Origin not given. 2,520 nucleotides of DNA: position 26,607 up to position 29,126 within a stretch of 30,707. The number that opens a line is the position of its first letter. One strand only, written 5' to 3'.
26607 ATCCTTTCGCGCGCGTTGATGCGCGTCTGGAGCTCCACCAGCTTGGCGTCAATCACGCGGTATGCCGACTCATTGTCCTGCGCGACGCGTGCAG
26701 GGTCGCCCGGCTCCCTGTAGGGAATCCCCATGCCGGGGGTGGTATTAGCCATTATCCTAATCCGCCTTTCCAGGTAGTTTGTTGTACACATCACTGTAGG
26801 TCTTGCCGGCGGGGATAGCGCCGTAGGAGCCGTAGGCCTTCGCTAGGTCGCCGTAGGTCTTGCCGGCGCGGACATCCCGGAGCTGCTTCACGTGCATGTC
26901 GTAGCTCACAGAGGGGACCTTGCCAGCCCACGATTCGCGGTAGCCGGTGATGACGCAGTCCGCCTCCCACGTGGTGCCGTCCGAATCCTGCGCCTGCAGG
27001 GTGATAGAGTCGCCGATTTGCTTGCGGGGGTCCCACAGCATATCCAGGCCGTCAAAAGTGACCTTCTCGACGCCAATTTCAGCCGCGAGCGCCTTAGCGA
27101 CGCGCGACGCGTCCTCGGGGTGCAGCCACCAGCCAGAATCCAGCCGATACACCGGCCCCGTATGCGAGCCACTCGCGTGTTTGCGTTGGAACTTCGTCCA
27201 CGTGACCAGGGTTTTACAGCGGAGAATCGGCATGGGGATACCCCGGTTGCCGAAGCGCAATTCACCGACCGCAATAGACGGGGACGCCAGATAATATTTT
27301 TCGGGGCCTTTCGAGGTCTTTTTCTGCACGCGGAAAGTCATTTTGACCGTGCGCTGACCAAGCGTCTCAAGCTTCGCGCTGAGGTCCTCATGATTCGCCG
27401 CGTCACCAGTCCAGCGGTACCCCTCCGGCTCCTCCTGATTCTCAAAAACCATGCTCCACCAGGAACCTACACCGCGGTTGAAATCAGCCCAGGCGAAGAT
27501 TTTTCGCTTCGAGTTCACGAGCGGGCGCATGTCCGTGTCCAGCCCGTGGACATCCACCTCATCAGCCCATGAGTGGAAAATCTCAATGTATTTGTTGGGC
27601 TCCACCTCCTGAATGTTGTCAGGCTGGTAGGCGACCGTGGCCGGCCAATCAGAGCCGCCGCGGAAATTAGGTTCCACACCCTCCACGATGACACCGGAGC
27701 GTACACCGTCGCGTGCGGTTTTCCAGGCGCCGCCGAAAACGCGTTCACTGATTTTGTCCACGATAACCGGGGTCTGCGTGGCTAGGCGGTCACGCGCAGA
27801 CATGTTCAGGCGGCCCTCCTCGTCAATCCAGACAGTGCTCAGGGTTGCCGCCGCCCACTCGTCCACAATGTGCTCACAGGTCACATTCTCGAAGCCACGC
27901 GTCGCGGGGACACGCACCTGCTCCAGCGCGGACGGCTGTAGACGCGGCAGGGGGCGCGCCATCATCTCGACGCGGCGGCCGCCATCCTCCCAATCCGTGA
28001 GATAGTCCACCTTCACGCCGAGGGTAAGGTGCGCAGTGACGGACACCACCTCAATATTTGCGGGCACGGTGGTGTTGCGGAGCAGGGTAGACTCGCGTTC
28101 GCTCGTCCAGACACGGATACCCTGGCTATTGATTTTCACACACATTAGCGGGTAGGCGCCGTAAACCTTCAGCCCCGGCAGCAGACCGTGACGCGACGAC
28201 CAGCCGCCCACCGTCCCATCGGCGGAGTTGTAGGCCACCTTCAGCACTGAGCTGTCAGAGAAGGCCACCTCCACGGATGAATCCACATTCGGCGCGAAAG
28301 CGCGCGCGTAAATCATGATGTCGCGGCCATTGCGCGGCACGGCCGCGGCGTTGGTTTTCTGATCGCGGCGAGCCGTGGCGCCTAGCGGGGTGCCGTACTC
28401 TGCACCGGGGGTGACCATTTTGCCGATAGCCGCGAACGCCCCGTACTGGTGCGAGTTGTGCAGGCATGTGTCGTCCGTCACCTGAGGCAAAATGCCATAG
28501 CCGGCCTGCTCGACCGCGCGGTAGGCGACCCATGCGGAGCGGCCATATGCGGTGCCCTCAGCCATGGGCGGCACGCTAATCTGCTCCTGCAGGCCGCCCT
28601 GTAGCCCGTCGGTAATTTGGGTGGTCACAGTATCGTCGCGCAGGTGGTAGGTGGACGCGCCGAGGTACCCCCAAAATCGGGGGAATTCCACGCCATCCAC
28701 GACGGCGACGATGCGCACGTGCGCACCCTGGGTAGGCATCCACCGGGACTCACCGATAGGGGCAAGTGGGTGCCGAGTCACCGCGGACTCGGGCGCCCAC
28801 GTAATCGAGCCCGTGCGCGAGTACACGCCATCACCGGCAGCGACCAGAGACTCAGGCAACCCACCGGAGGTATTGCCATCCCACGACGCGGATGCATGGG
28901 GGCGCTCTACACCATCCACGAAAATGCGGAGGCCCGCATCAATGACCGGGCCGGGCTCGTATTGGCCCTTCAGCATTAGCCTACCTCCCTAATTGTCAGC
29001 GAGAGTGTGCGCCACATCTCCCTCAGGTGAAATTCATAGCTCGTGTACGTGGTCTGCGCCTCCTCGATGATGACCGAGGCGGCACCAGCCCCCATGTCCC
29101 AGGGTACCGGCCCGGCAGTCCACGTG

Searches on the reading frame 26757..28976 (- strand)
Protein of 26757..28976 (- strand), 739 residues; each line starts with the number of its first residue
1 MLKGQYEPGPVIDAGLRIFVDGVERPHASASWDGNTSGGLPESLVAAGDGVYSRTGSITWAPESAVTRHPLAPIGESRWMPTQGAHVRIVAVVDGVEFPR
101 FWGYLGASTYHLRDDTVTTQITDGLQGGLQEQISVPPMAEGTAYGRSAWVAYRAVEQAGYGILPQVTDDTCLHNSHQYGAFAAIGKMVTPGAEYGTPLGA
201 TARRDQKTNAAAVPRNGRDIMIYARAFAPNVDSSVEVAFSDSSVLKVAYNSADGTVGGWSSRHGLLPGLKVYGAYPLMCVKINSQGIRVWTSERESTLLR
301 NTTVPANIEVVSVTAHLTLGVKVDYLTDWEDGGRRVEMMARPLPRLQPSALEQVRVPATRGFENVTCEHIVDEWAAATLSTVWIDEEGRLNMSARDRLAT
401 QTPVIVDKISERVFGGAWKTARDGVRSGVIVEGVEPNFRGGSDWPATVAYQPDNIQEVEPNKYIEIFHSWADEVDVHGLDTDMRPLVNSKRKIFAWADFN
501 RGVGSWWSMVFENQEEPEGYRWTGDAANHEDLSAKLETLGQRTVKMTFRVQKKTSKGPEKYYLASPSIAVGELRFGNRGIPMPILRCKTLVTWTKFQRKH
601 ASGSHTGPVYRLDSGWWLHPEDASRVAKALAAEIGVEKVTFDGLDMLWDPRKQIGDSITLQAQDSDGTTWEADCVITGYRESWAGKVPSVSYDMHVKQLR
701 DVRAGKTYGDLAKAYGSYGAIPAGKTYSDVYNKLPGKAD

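Call 8: search_dna_similar(query=window:26757-28976:-, collection=phages, mode=protein)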
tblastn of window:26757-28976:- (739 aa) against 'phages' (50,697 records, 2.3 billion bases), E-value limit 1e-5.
No match.

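Call 25: search_protein_families(library=pfam, proteins=[window:26757-28976:-], max_evalue=0.01)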
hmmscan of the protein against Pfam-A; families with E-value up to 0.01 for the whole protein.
window:26757-28976:- (739 aa): 0 families
